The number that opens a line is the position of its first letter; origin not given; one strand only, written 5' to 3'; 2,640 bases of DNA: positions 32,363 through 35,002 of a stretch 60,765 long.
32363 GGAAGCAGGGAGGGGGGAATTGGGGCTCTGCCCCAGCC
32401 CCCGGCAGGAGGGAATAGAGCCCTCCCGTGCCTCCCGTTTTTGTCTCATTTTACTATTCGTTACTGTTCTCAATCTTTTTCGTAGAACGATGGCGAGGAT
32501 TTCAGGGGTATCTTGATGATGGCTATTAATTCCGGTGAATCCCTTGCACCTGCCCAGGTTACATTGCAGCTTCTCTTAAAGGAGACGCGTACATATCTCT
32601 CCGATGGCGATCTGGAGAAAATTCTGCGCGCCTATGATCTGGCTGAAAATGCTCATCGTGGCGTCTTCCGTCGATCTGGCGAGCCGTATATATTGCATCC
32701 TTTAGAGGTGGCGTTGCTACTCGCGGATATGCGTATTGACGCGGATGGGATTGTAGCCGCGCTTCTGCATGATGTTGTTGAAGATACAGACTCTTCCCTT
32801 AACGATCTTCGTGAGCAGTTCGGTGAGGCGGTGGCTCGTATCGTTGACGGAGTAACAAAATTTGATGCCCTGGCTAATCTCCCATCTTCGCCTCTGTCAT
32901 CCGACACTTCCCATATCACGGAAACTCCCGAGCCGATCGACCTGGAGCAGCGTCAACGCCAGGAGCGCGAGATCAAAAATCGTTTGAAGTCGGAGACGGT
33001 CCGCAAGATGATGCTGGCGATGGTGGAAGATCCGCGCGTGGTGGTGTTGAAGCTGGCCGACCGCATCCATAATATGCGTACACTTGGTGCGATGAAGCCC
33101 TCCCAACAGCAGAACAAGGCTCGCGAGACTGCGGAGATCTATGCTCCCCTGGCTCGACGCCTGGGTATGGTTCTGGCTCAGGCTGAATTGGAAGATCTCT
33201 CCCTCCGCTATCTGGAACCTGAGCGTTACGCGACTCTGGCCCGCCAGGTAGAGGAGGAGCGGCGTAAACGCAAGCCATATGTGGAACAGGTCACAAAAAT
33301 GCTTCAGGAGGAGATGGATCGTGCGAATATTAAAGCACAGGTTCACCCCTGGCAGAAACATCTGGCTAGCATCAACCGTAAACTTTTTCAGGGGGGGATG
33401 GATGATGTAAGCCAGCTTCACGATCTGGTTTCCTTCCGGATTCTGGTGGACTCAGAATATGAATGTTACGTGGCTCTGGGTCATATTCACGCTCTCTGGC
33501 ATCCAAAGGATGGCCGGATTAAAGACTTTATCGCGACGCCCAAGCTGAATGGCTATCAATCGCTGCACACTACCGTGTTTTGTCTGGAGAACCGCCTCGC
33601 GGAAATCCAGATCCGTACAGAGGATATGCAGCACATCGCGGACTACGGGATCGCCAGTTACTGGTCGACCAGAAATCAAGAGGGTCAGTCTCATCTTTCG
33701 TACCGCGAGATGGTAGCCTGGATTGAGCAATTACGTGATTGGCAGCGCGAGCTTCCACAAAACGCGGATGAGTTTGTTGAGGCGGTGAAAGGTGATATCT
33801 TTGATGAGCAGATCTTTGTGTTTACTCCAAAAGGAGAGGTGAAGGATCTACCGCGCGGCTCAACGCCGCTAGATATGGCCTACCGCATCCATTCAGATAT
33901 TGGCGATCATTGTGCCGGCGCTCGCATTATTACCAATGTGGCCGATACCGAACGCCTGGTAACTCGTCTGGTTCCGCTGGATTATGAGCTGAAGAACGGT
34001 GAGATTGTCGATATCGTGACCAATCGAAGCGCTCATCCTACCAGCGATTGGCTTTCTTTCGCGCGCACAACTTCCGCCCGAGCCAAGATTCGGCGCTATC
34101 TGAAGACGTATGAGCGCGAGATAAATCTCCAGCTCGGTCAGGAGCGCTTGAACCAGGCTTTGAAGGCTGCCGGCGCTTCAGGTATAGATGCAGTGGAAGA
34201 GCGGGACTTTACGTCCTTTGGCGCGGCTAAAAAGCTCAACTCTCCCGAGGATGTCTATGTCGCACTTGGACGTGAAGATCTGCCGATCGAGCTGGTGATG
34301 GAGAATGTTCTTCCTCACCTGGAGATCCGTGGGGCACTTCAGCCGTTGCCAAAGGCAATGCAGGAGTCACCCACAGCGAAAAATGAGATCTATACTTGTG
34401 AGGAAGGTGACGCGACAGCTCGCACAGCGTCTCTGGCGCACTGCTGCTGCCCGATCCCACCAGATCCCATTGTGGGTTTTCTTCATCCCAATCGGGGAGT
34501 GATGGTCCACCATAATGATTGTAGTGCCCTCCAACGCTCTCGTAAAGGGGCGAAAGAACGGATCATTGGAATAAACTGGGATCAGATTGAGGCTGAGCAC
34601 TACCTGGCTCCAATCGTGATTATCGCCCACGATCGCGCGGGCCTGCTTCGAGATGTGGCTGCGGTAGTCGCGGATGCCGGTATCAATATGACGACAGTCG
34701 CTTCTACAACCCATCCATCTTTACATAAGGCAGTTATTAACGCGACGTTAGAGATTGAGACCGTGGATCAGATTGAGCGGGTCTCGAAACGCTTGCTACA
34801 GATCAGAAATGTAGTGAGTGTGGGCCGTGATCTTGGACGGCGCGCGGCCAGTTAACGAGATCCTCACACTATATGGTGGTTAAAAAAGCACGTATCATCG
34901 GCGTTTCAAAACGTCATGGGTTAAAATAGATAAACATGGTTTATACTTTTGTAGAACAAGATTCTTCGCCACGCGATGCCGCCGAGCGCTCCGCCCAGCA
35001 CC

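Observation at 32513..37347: Tandem RelA/SpoT homologues: an intact bifunctional Rel followed by a paralogue with a dead hydrolase domain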

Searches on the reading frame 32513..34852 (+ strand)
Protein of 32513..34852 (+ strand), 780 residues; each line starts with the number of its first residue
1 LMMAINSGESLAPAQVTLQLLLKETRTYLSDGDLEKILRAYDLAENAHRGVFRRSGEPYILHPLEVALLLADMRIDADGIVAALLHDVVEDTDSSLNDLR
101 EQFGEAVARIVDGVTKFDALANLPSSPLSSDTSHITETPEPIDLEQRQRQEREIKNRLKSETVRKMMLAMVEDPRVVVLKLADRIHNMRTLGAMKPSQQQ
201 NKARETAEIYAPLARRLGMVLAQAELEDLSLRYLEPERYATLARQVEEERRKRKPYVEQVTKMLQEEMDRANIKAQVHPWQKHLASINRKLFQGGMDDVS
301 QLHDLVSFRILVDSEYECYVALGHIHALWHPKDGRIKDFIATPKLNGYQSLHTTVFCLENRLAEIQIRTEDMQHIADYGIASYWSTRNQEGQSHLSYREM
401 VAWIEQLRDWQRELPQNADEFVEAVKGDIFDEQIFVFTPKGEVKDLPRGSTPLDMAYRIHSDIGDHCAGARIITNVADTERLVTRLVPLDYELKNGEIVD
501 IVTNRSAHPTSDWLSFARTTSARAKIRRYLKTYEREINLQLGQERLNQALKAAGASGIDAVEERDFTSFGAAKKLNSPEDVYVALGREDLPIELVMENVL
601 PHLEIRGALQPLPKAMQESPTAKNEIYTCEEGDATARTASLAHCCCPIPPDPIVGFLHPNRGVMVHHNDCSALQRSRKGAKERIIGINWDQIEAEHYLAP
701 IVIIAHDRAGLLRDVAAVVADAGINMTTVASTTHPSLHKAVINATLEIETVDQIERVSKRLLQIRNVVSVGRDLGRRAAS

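Call 3: search_protein_families(library=pfam, proteins=[window:32513-34852:+], max_evalue=0.01)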
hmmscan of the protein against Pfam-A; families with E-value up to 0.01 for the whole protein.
window:32513-34852:+ (780 aa): 8 families
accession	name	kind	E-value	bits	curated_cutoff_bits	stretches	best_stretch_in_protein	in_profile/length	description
PF13328.12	HD_4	-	2e-47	161.3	27.2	1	40-219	1-155/156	HD domain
PF04607.23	RelA_SpoT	-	6.4e-29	100.9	27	1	281-388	3-110/113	Region found in RelA / SpoT proteins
PF02824.27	TGS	-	3.6e-20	72.2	22.2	1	434-503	1-60/60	TGS domain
PF13291.12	ACT_4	-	3e-15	57.1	27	1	695-772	3-80/80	ACT domain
PF01966.28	HD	-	2.7e-08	34.5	22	1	60-188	2-116/116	HD domain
PF19296.4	RelA_AH_RIS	-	5.2e-08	33.6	23.8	1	516-614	3-97/185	RelA/SpoT, AH and RIS domains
PF01842.31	ACT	-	1.6e-06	28.2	27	1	701-764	3-64/66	ACT domain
PF22629.2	ACT_AHAS_ss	-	0.00036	21.1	27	1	703-768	3-66/67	AHAS small subunit-like ACT domain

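Call 4: search_protein_families(library=ncbifam, proteins=[window:32513-34852:+], max_evalue=0.01)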
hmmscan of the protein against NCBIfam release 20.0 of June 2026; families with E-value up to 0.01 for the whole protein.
window:32513-34852:+ (780 aa): 6 families
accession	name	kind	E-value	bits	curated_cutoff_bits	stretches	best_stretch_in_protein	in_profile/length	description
TIGR00691.1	spoT_relA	subfamily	6.1e-191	636.3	499.2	1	40-770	1-685/687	RelA/SpoT family protein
NF008303.0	PRK11092.1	equivalog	1.4e-156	522.6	947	2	156-771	112-698/702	bifunctional GTP diphosphokinase/guanosine-3',5'-bis pyrophosphate 3'-pyrophosphohydrolase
NF008124.0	PRK10872.1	equivalog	3.9e-129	432.4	728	1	62-772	58-740/744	GTP diphosphokinase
NF007171.0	PRK09602.1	subfamily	1.5e-05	24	387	1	446-504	346-396/397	YchF-related putative GTPase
NF008864.0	PRK11895.1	equivalog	0.0043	16.7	119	0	701-770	6-77/164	acetolactate synthase small subunit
NF006352.0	PRK08577.1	equivalog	0.0048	16.9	140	0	695-770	53-129/136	hypothetical protein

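Call 6: search_solved_structures(query=window:32513-34852:+, show_alignments=3, max_evalue=1e-10)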
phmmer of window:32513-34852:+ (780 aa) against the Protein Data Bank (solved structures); distinct sequences matched with E-value up to 1e-10: 21.
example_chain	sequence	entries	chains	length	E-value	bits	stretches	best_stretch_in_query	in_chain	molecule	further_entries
8fr8_I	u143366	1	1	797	4.6e-138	464.7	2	158-748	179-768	GTP pyrophosphokinase RelA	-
6yxa_A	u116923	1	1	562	6.4e-126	424.6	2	158-590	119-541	GTP pyrophosphokinase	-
5iqr_8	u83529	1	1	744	9.5e-112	377.7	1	65-772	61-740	GTP pyrophosphokinase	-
5kps_A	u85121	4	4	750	9.7e-112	377.7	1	65-772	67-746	GTP pyrophosphokinase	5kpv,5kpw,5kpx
7oiw_A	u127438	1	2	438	6e-105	355.2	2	155-470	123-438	GTP pyrophosphokinase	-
5l3p_z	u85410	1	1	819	2.4e-104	353.2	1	161-691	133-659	GTP pyrophosphokinase,GTP pyrophosphokinase,GTP pyrophosphokinase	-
5xnx_A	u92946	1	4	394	2.6e-91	310.2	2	158-426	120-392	Bifunctional (p)ppGpp synthase/hydrolase RelA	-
8acu_A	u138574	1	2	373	4.2e-88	299.6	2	158-411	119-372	GTP pyrophosphokinase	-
1vj7_A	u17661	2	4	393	1.7e-78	267.8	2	159-425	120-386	Bifunctional RELA/SPOT | Bifunctional (p)ppGpp synthase/hydrolase RelA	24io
6s2t_A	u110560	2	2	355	9.4e-75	255.4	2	159-373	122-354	(P)ppGpp synthetase I, SpoT/RelA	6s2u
7ohg_A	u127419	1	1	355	9.9e-75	255.3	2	159-373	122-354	Guanosine-3',5'-bis(Diphosphate) 3'-pyrophosphohydrolase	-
6s2v_A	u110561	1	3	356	1e-74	255.3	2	159-373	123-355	(P)ppGpp synthetase I, SpoT/RelA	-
7qpr_A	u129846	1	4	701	4.8e-72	246.5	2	157-693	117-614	ACT domain protein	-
9s6k_B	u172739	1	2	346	9.9e-62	212.4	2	158-380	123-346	GTP pyrophosphokinase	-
7qps_A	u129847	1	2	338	4.5e-48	167.2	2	8-118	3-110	ACT domain protein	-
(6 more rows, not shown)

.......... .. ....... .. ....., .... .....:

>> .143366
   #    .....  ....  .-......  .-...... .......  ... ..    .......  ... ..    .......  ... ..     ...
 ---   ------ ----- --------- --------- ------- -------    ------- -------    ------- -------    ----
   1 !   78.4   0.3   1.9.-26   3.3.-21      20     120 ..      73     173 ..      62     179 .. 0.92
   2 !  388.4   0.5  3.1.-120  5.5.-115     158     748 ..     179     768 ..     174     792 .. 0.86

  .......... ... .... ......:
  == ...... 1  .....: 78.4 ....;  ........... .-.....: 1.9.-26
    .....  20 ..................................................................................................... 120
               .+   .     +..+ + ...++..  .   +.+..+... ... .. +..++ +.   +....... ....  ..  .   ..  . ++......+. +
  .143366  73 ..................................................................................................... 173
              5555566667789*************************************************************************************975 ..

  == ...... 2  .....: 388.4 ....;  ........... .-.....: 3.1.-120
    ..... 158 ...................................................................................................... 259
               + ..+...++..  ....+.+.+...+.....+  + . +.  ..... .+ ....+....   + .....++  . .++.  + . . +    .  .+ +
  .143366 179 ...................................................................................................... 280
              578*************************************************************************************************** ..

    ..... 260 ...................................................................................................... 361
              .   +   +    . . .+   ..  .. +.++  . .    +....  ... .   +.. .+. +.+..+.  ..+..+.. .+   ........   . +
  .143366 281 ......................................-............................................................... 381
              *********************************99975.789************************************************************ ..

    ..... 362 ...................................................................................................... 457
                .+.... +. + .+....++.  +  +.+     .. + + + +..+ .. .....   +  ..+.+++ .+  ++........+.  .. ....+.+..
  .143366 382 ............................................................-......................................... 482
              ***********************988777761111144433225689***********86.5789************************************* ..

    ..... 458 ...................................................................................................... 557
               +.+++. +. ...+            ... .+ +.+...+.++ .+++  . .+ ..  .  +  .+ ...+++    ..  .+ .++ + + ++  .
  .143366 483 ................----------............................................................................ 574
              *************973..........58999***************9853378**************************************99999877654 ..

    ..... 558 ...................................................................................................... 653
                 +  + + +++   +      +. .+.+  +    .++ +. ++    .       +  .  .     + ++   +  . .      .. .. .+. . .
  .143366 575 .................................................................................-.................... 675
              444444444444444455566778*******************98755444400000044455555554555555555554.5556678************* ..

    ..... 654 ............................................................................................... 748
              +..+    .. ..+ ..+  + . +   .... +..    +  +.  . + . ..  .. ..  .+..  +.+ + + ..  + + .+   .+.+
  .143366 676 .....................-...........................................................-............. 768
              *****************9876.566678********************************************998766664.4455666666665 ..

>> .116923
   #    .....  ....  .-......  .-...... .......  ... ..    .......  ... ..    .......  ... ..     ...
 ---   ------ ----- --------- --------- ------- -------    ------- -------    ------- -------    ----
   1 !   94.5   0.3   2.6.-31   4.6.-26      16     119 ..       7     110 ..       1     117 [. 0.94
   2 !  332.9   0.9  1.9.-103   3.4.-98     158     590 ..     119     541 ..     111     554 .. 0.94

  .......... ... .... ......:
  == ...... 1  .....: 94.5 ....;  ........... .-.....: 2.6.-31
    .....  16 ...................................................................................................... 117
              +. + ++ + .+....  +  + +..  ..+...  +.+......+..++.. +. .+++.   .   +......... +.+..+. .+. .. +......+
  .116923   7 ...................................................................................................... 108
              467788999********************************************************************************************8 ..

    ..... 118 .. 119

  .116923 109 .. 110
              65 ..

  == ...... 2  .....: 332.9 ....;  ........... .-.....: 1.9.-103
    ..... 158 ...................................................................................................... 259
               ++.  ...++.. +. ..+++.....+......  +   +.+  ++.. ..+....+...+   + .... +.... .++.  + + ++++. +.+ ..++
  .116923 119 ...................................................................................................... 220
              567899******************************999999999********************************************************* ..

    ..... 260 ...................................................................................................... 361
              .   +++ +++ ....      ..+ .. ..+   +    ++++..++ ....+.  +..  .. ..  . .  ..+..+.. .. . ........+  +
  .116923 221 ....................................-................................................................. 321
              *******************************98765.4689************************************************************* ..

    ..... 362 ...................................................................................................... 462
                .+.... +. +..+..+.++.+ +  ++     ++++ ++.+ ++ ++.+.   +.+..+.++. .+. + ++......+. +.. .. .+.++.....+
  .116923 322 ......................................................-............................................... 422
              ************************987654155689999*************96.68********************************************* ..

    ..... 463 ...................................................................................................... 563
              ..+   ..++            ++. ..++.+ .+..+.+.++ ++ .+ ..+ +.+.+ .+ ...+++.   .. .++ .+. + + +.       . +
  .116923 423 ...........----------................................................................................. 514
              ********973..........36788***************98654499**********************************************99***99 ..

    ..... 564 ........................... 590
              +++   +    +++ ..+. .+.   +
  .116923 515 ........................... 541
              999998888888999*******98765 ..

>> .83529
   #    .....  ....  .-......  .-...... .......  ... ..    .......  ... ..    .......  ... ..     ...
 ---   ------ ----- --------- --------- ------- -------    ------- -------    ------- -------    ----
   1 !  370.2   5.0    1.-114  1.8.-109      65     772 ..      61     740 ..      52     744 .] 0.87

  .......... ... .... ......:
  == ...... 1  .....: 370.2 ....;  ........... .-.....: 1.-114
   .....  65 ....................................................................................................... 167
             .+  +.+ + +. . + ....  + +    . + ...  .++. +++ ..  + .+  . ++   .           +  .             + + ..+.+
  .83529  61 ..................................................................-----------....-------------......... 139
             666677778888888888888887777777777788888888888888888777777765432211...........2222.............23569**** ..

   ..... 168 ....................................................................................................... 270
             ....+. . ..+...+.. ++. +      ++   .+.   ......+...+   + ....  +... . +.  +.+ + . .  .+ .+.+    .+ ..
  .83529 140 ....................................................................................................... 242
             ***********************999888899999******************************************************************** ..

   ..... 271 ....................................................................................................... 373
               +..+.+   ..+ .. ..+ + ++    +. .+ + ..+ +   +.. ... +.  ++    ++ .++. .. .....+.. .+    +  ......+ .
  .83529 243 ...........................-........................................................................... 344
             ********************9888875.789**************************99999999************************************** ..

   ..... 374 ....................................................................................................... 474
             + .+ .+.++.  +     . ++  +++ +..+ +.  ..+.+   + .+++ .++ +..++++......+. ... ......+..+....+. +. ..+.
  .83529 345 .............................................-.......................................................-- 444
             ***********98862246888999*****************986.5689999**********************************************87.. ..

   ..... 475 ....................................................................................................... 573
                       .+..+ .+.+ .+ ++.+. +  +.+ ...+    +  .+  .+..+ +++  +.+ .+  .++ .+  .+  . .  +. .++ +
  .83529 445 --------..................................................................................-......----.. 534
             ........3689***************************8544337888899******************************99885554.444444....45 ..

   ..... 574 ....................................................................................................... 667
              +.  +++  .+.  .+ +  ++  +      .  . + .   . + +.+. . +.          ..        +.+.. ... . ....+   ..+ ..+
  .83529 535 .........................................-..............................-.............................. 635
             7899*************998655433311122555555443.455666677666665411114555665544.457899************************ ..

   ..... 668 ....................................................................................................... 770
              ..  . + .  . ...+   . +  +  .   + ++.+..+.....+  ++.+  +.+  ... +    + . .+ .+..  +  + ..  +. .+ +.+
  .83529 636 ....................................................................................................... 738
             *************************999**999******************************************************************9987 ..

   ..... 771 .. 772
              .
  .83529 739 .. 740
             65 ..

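Call 36: search_protein_representatives(alignment_id=A1)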
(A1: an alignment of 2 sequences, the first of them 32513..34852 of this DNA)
Query: 2 sequences, 817 profile positions. Proteins with E-value up to 0.001 (for the whole library): 37909; up to 1e-10: 19547; up to 1e-30: 6929. The best 150 are listed.
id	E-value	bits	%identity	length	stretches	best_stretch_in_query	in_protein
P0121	0.0e+00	1169.4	-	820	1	14-813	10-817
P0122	3.5e-240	815.9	-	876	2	210-810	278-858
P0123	4.5e-214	729.6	-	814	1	58-785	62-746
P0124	6.6e-212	722.4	-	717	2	19-556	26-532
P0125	1.3e-206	704.9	-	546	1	34-559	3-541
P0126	1.9e-189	648.1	-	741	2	157-814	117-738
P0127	2.1e-187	641.4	-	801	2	157-810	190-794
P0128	2.5e-185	634.5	-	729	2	158-808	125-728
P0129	3.2e-185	634.2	-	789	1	22-813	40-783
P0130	8.8e-184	629.4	-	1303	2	20-565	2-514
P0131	3.3e-180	617.6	-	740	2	158-808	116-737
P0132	1.0e-179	615.9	-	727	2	158-812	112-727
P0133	6.5e-178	610.0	-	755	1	7-815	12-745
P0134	1.1e-177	609.3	-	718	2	161-806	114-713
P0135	4.4e-176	603.9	-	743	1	20-808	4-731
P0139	3.0e-174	597.9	-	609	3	158-559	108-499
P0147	2.4e-170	585.0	-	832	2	20-576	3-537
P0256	4.7e-150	517.8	-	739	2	19-557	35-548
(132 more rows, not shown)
